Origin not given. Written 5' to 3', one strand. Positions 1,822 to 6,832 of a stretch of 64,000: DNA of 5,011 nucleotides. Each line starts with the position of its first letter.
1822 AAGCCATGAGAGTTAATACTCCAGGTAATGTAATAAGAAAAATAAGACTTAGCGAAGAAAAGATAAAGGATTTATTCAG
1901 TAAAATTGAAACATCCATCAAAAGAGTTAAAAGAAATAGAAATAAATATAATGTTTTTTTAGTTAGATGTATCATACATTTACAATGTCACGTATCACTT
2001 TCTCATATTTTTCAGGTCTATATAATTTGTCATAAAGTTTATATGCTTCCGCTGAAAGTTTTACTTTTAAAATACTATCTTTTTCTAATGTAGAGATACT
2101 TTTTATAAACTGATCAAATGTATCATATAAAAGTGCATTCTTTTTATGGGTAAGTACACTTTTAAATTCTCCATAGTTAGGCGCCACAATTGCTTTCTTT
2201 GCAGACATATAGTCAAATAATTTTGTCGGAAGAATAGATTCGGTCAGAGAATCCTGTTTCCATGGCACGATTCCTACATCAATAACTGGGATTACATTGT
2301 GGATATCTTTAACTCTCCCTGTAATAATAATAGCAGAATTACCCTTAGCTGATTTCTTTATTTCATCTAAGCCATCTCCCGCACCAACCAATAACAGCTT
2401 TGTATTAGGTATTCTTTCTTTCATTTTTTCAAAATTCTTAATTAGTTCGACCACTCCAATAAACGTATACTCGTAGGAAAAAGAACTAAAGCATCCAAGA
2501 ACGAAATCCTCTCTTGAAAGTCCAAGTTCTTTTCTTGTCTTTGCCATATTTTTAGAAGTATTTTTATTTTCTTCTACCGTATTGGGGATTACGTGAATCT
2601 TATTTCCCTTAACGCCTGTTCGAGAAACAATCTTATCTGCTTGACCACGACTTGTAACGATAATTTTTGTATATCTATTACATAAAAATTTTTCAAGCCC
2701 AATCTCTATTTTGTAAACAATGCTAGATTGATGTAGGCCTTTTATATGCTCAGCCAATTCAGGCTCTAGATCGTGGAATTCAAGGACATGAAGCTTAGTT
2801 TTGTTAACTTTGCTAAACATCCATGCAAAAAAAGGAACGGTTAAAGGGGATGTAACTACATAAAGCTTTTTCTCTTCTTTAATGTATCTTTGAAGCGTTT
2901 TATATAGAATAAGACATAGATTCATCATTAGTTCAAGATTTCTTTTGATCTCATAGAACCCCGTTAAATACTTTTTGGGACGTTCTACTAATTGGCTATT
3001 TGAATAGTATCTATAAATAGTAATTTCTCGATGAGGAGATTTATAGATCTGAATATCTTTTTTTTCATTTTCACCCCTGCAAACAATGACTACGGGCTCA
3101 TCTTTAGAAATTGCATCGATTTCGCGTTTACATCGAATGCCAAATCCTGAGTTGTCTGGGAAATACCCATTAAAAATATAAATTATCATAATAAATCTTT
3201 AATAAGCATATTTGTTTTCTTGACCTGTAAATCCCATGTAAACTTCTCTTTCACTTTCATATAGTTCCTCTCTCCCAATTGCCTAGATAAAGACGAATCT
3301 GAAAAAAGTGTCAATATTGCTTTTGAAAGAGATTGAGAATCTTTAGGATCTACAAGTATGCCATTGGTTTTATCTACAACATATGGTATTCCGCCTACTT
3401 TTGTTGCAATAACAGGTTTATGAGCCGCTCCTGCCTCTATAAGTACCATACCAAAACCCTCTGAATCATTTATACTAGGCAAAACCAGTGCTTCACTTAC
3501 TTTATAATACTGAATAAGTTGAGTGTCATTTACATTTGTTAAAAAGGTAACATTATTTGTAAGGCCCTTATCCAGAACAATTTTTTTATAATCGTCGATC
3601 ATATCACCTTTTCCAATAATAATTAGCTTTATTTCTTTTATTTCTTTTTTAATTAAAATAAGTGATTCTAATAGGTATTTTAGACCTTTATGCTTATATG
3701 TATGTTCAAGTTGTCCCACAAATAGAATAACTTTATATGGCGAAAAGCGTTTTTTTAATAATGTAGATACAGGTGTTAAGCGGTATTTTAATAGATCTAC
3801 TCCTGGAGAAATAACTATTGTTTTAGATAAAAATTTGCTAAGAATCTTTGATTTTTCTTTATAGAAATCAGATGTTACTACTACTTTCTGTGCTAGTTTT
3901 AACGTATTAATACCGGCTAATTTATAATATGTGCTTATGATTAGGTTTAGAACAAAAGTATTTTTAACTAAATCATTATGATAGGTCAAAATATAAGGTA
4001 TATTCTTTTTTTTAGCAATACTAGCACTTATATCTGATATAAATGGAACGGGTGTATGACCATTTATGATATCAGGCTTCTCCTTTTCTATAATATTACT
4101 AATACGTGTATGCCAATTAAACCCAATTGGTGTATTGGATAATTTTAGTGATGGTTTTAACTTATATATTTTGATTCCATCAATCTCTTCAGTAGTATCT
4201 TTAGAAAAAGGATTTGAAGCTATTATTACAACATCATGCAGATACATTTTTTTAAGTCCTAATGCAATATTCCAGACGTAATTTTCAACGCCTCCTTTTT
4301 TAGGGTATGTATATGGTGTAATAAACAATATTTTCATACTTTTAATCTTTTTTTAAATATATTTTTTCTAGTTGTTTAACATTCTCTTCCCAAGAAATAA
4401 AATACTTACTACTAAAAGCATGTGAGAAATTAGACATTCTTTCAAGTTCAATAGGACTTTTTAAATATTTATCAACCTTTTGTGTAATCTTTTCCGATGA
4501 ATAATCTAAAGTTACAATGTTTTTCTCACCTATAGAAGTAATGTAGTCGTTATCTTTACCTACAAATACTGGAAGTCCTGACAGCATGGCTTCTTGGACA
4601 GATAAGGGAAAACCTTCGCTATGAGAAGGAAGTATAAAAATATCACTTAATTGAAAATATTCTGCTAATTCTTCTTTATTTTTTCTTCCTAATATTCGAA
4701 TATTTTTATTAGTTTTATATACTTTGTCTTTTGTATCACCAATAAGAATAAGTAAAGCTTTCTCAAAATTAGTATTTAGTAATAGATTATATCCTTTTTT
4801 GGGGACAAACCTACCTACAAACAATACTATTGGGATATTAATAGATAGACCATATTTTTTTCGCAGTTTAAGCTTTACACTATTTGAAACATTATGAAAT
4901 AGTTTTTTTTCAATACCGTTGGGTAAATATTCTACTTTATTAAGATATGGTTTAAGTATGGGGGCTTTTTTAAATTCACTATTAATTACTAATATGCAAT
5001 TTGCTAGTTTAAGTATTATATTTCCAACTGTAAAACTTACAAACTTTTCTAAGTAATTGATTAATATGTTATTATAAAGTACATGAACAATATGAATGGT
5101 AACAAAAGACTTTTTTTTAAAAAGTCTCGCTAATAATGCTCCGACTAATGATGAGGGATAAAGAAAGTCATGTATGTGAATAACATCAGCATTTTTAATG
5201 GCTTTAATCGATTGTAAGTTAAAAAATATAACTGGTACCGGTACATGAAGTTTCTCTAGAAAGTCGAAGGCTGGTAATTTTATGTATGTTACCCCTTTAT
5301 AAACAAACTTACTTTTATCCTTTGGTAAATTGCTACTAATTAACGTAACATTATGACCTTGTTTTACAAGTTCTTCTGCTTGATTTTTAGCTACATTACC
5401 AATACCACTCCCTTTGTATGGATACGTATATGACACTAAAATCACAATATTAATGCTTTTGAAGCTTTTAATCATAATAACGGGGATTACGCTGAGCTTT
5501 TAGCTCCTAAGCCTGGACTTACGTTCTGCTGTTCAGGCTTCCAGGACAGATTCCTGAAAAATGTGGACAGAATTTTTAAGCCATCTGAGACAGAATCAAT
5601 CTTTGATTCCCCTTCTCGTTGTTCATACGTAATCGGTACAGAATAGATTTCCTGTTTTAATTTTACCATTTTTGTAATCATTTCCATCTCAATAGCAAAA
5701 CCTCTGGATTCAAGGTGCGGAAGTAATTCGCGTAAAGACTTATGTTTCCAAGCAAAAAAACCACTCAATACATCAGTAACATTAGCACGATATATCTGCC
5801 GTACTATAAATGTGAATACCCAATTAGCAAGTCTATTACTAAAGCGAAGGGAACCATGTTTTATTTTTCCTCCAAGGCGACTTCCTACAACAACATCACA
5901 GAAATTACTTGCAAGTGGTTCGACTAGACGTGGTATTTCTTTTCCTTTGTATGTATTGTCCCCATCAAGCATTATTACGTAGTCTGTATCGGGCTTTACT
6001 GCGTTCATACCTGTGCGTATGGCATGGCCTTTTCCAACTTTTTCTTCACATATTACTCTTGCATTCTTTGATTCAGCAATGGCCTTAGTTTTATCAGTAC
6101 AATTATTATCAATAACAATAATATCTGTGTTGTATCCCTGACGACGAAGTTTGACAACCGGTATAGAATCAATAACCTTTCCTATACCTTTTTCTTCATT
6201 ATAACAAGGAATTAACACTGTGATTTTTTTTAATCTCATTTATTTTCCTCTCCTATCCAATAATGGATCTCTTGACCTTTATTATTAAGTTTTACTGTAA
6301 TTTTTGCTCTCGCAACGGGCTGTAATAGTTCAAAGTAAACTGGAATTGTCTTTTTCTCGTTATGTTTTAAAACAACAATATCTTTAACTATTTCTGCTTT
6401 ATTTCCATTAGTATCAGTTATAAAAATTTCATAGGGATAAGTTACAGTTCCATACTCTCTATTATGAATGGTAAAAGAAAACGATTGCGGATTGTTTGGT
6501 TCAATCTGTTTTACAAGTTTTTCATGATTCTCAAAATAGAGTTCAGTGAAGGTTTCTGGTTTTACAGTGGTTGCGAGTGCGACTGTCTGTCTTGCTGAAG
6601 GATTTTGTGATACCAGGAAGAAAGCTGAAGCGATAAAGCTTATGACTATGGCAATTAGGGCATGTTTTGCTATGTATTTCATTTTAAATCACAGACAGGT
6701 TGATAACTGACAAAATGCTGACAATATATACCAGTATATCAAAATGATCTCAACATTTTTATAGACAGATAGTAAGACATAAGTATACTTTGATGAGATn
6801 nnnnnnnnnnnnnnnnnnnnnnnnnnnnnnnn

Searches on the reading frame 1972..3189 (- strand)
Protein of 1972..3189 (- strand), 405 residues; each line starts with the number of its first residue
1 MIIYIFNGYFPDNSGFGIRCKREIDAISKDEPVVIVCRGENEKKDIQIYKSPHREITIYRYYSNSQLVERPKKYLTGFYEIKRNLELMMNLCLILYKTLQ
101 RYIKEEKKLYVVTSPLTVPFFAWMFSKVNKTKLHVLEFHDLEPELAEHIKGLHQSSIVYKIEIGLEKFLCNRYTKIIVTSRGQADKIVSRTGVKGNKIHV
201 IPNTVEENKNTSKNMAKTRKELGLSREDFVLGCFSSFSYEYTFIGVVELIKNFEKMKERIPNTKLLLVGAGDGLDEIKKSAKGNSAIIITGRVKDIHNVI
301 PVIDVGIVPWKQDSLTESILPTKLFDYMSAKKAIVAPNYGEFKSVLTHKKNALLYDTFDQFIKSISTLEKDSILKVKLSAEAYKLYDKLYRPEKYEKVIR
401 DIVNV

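Call 9: search_protein_families(library=pfam, proteins=[window:1972-3189:-])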
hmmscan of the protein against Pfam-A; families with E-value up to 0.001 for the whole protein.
window:1972-3189:- (405 aa): 4 families
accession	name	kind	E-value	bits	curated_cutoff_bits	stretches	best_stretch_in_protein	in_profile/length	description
PF13692.12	Glyco_trans_1_4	-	9.7e-15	55.5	27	1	230-370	3-141/142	Glycosyl transferases group 1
PF00534.26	Glycos_transf_1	-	4.4e-13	49.6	26.4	1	218-384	5-171/172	Glycosyl transferases group 1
PF13439.12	Glyco_transf_4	-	2.7e-09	37.7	28.5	1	90-206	55-167/170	Glycosyltransferase Family 4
PF13579.12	Glyco_trans_4_4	-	0.00032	21.5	29.7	1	110-203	75-157/158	Glycosyl transferase 4-like domain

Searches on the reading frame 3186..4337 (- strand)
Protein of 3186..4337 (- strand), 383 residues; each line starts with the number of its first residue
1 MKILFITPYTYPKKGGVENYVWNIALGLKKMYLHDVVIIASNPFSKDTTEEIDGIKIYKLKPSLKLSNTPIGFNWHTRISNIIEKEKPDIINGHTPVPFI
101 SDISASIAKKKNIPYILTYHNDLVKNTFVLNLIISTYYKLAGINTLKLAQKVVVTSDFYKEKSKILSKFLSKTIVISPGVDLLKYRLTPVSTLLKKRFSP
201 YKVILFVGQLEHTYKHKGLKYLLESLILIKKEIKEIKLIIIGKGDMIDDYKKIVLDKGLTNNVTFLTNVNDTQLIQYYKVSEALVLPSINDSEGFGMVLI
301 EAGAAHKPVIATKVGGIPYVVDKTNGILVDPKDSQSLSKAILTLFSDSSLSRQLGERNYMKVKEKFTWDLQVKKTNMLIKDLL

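Call 9: search_protein_families(library=pfam, proteins=[window:3186-4337:-])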
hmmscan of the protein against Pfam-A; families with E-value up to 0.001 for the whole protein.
window:3186-4337:- (383 aa): 5 families
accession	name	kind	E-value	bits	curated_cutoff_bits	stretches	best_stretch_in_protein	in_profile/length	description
PF00534.26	Glycos_transf_1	-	9.2e-39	133.2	26.4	1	199-359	13-170/172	Glycosyl transferases group 1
PF13692.12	Glyco_trans_1_4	-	3.1e-34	118.7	27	1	202-347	2-142/142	Glycosyl transferases group 1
PF13439.12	Glyco_transf_4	-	3.6e-19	69.9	28.5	1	15-182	2-168/170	Glycosyltransferase Family 4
PF13477.12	Glyco_trans_4_2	-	1.1e-09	39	23.4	1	20-133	12-120/139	Glycosyl transferase 4-like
PF13579.12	Glyco_trans_4_4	-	4.4e-07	30.8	29.7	1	15-159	1-138/158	Glycosyl transferase 4-like domain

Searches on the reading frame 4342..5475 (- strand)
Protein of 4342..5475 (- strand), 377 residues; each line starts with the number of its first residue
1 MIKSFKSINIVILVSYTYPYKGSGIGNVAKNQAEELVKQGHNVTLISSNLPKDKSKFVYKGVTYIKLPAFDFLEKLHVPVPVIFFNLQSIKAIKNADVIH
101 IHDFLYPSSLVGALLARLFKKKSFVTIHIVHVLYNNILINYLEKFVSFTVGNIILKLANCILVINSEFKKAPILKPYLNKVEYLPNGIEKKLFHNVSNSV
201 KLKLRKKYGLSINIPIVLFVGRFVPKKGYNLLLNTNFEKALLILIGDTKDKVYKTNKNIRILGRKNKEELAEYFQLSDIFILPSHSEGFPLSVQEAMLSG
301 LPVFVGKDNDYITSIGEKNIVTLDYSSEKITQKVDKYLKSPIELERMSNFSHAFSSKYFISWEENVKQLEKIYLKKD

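Call 9: search_protein_families(library=pfam, proteins=[window:4342-5475:-])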
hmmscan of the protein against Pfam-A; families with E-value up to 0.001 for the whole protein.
window:4342-5475:- (377 aa): 7 families
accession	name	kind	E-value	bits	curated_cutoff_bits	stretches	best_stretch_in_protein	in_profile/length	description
PF00534.26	Glycos_transf_1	-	2.9e-23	82.7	26.4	1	203-349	4-167/172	Glycosyl transferases group 1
PF13692.12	Glyco_trans_1_4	-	1e-15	58.7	27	1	215-338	2-140/142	Glycosyl transferases group 1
PF13439.12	Glyco_transf_4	-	2.1e-12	47.8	28.5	1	23-189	2-167/170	Glycosyltransferase Family 4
PF13579.12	Glyco_trans_4_4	-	6.7e-08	33.5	29.7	1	23-128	1-102/158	Glycosyl transferase 4-like domain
PF20706.3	GT4-conflict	-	2.3e-06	27.3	26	1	265-308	270-313/385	Family 4 Glycosyltransferase in conflict systems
PF08323.17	Glyco_transf_5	-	3.5e-06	27.3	22.7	0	10-135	2-167/239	Starch synthase catalytic domain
PF13477.12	Glyco_trans_4_2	-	9.6e-06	26.3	23.4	1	30-132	14-111/139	Glycosyl transferase 4-like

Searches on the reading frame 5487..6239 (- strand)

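Call 9: search_protein_families(library=pfam, proteins=[window:5487-6239:-])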
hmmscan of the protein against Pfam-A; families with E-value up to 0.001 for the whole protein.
window:5487-6239:- (250 aa): 2 families
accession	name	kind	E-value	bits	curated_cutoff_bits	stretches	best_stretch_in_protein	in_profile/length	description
PF00535.33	Glycos_transf_2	-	5.5e-24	85.4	23.3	1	7-172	1-167/168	Glycosyl transferase family 2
PF13641.12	Glyco_tranf_2_3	-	3e-09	37.7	27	1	6-112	3-114/230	Glycosyltransferase like family 2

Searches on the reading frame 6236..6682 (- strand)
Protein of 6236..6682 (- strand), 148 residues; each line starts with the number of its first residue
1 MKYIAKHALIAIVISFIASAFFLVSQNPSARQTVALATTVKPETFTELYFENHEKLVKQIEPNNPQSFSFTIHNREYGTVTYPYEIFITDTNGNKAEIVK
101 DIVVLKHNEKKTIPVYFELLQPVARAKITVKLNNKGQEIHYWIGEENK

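Call 9: search_protein_families(library=pfam, proteins=[window:6236-6682:-])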
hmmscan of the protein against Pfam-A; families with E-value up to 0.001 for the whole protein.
window:6236-6682:- (148 aa): 1 family
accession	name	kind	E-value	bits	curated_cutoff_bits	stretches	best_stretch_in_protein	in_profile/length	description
PF07760.16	DUF1616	-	2.8e-06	27.2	31.6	1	26-131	175-283/307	Protein of unknown function (DUF1616)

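Call 87: search_protein_families(library=pfam, proteins=[window:6236-6682:-], max_evalue=0.1)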
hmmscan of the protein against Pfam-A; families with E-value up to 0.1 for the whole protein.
window:6236-6682:- (148 aa): 4 families
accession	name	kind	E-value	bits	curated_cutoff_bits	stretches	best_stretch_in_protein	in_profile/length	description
PF07760.16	DUF1616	-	2.8e-06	27.2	31.6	1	26-131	175-283/307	Protein of unknown function (DUF1616)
PF04096.20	Nucleoporin2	-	0.0012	19.4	28.4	1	63-133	20-82/148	Nup98-96 autopeptidase S59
PF11137.13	DUF2909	-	0.027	14.8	31.4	1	1-34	1-34/60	Protein of unknown function (DUF2909)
PF25788.1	Ig_Rha78A_N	-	0.05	14.3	27.4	1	48-142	4-93/105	Rha78A-like, N-terminal immunoglobulin domain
